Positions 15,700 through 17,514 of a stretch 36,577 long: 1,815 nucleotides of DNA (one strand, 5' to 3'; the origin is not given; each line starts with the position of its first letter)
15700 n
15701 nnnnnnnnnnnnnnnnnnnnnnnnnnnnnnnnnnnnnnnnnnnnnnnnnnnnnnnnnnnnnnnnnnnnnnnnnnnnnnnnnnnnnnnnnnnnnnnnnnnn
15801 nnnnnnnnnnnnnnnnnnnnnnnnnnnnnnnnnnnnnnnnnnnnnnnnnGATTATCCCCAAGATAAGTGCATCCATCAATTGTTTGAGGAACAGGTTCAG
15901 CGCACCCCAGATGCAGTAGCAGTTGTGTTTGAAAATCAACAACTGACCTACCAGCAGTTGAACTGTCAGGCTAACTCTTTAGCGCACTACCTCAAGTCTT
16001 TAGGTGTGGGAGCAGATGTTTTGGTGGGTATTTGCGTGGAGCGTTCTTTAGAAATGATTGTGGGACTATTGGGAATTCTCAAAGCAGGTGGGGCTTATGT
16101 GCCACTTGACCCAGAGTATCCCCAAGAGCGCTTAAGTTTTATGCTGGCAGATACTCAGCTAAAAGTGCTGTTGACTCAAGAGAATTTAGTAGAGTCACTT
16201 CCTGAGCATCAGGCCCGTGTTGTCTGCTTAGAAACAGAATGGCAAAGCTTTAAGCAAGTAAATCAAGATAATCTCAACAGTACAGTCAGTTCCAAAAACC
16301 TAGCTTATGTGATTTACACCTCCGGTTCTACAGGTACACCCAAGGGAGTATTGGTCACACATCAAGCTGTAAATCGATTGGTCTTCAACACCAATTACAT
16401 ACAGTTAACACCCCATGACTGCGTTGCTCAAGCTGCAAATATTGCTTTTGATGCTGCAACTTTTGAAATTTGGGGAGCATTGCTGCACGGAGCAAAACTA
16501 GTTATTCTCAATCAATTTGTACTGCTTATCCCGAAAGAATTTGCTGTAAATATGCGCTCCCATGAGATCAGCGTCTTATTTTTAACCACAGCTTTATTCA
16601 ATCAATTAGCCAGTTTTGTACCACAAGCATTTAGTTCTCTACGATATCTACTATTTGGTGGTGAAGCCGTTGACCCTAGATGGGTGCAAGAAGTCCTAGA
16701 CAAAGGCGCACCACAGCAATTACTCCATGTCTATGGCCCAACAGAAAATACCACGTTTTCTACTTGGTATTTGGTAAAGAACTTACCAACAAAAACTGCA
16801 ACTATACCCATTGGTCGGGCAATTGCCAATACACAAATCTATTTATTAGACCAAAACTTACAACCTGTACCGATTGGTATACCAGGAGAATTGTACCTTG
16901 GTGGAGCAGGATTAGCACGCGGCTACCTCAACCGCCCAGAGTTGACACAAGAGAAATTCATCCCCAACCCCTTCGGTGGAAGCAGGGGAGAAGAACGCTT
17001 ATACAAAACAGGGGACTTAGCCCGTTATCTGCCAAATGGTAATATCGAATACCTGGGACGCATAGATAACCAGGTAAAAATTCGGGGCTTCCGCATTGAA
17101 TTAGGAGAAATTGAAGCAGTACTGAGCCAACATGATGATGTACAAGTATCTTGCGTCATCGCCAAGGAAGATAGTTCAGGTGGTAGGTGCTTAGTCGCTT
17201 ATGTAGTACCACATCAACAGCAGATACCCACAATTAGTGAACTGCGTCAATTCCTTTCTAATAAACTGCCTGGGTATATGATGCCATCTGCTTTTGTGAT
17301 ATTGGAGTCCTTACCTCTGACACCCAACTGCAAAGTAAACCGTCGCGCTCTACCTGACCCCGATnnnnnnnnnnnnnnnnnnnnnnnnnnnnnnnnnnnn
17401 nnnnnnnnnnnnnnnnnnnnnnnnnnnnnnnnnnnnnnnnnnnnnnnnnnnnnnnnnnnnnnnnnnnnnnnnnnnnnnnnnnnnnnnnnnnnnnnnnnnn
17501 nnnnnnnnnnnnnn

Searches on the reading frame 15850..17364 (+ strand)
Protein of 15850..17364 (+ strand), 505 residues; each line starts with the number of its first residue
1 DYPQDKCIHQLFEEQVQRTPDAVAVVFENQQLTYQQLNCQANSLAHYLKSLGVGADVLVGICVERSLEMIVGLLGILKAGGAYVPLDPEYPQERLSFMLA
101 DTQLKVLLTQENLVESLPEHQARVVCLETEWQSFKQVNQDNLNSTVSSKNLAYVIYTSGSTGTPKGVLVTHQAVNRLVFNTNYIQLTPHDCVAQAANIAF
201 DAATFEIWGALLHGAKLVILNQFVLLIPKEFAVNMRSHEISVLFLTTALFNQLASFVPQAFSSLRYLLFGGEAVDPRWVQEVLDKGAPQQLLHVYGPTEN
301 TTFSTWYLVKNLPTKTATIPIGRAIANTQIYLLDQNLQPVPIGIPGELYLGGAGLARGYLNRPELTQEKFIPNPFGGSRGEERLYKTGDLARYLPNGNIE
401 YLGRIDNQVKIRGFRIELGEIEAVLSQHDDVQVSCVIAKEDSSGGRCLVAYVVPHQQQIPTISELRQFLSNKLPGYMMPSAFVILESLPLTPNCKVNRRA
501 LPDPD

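Call 25: search_protein_families(library=ncbifam, proteins=[window:15850-17364:+], max_evalue=1e-60)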
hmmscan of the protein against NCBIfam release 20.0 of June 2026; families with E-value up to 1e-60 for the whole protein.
window:15850-17364:+ (505 aa): 11 families
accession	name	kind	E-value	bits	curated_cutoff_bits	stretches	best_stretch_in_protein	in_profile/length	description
NF047350.1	aureusi_NRPS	equivalog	4.8e-154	514.6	2500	1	4-503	411-893/2373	aureusimine non-ribosomal peptide synthetase AusA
NF041803.1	NRPS_SolG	exception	2.1e-143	479.3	2200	1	2-505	557-1074/1163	solanimycin non-ribosomal peptide synthetase SolG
NF004282.0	PRK05691.1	subfamily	2.1e-141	472.1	4090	1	3-505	2185-2695/4334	non-ribosomal peptide synthase/polyketide synthase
TIGR01733.1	AA-adenyl-dom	subfamily_domain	6.6e-139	463.2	317.4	1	33-436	1-409/409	amino acid adenylation domain-containing protein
NF038078.1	NRPS_MxcG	equivalog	6.1e-102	341.9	2300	1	7-501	457-956/1442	myxochelin non-ribosomal peptide synthetase MxcG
NF007605.2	PRK10252.1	equivalog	2.7e-97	326.6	2400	1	8-505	456-961/1292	enterobactin non-ribosomal peptide synthetase EntF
NF003417.0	PRK04813.1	subfamily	3.7e-86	289.7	476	1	12-501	9-499/505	D-alanine--poly(phosphoribitol) ligase subunit DltA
TIGR01734.1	D-ala-DACP-lig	equivalog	4.7e-79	266.2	559.85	1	13-501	7-498/504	D-alanine--poly(phosphoribitol) ligase subunit DltA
TIGR03098.1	ligase_PEP_1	hypoth_equivalog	1.3e-74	251.6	592.35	1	8-501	2-514/517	acyl-CoA ligase (AMP-forming), exosortase A system-associated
TIGR03443.1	alpha_am_amid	equivalog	1.1e-71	241.8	1030.1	0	135-505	401-826/1390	L-aminoadipate-semialdehyde dehydrogenase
NF004837.0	PRK06187.1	subfamily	1.2e-66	225.1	476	1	5-501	7-518/531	long-chain-fatty-acid--CoA ligase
